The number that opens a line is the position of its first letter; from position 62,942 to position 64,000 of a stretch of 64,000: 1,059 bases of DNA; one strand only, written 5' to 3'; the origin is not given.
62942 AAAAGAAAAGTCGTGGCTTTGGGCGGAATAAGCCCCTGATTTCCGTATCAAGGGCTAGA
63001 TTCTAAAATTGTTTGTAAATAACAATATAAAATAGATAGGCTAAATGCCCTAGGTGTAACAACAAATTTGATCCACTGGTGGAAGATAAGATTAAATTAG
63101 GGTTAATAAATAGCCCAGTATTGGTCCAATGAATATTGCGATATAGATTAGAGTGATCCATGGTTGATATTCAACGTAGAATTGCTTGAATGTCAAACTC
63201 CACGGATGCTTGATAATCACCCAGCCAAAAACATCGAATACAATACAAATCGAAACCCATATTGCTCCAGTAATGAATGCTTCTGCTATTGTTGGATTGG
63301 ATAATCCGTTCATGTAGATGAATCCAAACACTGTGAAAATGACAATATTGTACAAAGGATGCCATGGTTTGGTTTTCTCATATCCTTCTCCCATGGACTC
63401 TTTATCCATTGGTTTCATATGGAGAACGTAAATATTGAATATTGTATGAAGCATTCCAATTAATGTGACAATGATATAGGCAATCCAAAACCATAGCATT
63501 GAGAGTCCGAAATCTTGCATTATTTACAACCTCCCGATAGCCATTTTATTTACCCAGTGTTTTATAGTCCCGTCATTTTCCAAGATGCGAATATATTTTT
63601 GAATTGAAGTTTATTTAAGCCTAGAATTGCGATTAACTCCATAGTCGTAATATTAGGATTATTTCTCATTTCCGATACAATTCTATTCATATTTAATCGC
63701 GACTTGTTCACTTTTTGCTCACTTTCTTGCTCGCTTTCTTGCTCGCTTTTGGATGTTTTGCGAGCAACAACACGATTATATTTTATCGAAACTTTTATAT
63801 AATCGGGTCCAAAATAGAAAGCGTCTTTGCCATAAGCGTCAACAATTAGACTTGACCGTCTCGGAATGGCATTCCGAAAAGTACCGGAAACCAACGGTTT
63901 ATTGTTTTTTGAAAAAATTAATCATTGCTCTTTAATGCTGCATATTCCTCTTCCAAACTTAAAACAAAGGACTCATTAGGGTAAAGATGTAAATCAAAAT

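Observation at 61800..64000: Abrupt drop in GC at the 3' end: probable horizontally acquired segment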

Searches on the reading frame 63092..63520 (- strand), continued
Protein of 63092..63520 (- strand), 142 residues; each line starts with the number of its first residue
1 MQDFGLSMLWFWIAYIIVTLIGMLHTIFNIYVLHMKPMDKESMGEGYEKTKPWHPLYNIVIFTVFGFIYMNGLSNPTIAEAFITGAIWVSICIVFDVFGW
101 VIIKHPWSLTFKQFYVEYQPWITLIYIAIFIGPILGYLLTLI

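Call 93: get_annotated_region(hit=H1, flank=4000)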
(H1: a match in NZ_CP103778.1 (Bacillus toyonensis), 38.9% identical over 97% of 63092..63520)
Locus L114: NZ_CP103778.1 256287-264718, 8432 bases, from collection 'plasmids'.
description: Bacillus toyonensis strain DC11 plasmid pDC11_1, complete sequence
organism: Bacillus toyonensis (NCBI taxid 155322)
taxonomy: Bacteria; Bacillota; Bacilli; Bacillales; Bacillaceae; Bacillus; Bacillus toyonensis
host: -; source: cell culture,Commercial plant nursery; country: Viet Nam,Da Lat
typing (MOB-suite, as given by PLSDB): non-mobilizable; replicon rep_cluster_164
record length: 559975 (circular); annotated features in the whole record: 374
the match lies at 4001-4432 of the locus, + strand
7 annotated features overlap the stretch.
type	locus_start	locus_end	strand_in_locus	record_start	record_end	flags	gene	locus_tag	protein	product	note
CDS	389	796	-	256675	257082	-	-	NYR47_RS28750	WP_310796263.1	GNAT family N-acetyltransferase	-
CDS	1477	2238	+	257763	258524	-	-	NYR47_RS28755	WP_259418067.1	glycosyltransferase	-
CDS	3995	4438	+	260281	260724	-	-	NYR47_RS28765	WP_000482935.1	hypothetical protein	-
CDS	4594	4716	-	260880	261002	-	-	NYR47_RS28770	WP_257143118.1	hypothetical protein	-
CDS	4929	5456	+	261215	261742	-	-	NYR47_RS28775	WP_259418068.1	GNAT family N-acetyltransferase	-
CDS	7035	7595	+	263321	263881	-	-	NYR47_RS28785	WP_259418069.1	GNAT family protein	-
CDS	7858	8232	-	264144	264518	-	-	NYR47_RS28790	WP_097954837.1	hypothetical protein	-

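Call 94: get_annotated_region(hit=H2, flank=4000)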
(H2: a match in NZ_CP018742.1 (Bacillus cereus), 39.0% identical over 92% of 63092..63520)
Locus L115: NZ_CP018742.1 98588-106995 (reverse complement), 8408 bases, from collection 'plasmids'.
description: Bacillus cereus strain FORC_047 plasmid pFORC47_2, complete sequence
organism: Bacillus cereus (NCBI taxid 1396)
taxonomy: Bacteria; Bacillota; Bacilli; Bacillales; Bacillaceae; Bacillus; Bacillus cereus
host: -; source: Salad; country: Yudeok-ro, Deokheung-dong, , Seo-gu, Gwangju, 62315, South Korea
typing (MOB-suite, as given by PLSDB): conjugative; replicon rep_cluster_166; relaxase MOBP; mating-pair formation MPF_T
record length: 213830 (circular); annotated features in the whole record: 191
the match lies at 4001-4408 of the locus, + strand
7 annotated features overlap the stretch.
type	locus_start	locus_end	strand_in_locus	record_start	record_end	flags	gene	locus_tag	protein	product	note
CDS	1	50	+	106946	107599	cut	-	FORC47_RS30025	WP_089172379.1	hypothetical protein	-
CDS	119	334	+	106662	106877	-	-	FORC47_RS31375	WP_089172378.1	hypothetical protein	-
CDS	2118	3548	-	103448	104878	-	-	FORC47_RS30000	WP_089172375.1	IS4 family transposase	-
CDS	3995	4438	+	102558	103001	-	-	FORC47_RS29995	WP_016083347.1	hypothetical protein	-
CDS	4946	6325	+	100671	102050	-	-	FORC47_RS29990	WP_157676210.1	erythromycin esterase family protein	-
CDS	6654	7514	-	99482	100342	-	-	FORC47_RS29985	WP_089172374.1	bacteriophage abortive infection AbiH family protein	-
CDS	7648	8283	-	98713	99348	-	-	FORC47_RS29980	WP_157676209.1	DUF3967 domain-containing protein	-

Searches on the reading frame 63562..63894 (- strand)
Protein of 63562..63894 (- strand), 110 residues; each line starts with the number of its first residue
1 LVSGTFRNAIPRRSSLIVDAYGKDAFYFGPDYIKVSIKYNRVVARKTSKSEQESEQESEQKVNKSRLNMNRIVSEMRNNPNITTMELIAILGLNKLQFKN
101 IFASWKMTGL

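Call 5: search_protein_families(library=pfam, proteins=[window:63562-63894:-], max_evalue=0.1)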
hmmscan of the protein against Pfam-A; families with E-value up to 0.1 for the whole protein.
window:63562-63894:- (110 aa): 0 families

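Call 8: search_protein_families(library=ncbifam, proteins=[window:63562-63894:-], max_evalue=1)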
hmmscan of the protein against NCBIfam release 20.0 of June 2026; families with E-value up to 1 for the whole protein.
window:63562-63894:- (110 aa): 0 families

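Call 9: search_protein_families(library=phrogs, proteins=[window:63562-63894:-], max_evalue=1)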
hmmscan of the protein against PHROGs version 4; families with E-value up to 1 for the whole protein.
window:63562-63894:- (110 aa): 2 families
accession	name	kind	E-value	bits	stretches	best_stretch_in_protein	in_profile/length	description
phrog_2391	-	DNA, RNA and nucleotide metabolism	0.11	13.4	1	64-97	9-42/107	DNA binding protein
phrog_2546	-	unknown function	0.32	12.2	1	45-102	26-83/180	-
